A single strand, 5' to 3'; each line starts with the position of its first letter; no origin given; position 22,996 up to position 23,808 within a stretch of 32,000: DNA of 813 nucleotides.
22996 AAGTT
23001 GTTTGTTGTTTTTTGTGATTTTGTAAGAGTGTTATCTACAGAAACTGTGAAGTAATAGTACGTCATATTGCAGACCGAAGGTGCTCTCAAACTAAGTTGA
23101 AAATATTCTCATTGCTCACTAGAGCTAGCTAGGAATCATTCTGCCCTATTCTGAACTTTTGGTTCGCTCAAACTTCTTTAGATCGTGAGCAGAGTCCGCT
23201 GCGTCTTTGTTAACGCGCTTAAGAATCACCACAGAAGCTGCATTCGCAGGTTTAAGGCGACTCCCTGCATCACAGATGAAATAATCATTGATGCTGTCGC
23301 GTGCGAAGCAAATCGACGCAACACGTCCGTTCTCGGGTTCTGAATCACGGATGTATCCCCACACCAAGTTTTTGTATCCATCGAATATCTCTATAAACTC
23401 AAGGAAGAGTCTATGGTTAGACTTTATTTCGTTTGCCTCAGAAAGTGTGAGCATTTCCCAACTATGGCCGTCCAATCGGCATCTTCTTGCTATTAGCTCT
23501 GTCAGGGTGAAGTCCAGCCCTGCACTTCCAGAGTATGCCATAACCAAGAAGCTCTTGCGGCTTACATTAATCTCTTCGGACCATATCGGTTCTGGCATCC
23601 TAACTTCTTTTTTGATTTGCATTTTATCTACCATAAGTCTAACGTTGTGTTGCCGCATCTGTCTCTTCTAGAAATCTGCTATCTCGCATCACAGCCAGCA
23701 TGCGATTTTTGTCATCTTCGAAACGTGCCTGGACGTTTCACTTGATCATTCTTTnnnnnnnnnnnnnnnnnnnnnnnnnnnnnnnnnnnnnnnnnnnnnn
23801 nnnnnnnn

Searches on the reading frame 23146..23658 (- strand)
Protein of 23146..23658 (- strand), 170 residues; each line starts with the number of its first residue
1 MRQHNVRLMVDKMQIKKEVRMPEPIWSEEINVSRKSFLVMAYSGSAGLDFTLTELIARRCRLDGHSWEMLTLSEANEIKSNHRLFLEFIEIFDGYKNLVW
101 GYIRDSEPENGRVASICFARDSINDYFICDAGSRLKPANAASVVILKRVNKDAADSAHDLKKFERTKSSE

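Call 14: search_protein_families(library=pfam, proteins=[window:23146-23658:-], max_evalue=0.1)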
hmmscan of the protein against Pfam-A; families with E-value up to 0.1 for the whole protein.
window:23146-23658:- (170 aa): 1 family
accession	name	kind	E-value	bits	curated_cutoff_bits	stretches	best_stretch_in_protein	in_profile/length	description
PF04891.17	NifQ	-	0.053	14.4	27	1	36-79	63-106/159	NifQ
